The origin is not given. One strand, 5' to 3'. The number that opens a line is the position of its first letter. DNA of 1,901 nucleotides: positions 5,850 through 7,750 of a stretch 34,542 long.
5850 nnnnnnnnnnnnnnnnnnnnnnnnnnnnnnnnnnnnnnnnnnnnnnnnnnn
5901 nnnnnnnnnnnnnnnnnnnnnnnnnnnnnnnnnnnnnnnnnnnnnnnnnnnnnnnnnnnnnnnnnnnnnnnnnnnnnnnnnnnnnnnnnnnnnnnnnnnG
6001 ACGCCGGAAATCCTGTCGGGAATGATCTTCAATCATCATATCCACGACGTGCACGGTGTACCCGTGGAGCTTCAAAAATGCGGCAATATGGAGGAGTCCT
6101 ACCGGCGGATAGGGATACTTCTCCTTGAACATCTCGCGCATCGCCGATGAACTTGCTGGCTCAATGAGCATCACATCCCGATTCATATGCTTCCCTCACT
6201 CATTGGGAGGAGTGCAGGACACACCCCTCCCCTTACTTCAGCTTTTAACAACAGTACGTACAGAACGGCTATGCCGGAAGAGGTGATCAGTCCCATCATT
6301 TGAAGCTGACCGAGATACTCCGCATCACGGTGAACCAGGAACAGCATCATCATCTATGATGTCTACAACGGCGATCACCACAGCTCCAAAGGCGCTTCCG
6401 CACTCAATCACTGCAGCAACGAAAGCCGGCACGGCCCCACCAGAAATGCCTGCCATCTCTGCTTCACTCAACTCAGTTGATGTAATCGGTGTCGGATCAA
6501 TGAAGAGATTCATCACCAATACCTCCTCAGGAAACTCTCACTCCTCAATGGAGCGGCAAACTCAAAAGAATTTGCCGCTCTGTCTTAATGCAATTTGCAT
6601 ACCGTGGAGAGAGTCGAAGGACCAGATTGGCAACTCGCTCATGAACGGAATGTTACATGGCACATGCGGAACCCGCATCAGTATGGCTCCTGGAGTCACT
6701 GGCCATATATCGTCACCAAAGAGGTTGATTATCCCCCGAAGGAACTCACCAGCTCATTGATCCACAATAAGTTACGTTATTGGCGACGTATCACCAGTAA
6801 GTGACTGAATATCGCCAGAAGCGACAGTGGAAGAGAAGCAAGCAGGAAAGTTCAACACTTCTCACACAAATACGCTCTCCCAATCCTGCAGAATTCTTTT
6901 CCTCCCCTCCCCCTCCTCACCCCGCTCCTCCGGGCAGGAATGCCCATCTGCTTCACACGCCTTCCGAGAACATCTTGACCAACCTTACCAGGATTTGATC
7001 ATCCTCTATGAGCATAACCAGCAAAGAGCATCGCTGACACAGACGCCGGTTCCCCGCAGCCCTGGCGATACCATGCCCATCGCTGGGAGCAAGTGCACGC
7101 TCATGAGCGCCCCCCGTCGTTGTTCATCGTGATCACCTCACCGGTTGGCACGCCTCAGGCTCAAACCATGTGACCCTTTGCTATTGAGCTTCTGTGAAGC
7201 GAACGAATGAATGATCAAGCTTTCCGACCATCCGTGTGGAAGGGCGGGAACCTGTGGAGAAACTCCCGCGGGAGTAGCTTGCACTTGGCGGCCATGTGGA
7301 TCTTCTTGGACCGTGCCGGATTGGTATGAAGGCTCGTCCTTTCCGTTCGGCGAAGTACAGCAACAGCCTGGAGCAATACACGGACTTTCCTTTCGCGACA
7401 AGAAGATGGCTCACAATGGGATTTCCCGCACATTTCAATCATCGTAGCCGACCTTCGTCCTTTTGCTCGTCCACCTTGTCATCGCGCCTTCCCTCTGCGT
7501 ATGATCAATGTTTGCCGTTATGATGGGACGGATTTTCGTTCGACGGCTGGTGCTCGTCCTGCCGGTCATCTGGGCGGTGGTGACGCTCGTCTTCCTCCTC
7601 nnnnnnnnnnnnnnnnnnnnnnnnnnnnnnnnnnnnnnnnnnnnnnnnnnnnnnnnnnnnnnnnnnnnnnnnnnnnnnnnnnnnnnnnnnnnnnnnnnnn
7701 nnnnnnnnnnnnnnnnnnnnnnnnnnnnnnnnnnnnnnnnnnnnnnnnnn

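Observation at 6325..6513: Precursor peptide: textbook double-glycine leader joined to a Val/Ile/Ala-rich core with one Cys, an acidic DIIDDD tail and AVP bookends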

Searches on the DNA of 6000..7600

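Call 74: search_rna_families(source=window, start=6000, end=7600, threshold=evalue, max_evalue=1)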
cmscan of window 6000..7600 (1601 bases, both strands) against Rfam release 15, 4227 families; matches with E-value up to 1: 2.
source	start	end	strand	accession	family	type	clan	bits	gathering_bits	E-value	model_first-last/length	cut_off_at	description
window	6826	6918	-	RF04083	MIR528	Gene; miRNA;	-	19.5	62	0.69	1-89/89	no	MIR528 microRNA precursor family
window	6906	6960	-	RF01276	sR53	Gene; snRNA; snoRNA; CD-box;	-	16.8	49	0.51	1-60/60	no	Small nucleolar RNA sR53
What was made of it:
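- Tried and rejected: Rfam found nothing credible in 6000-7600 (call 74).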
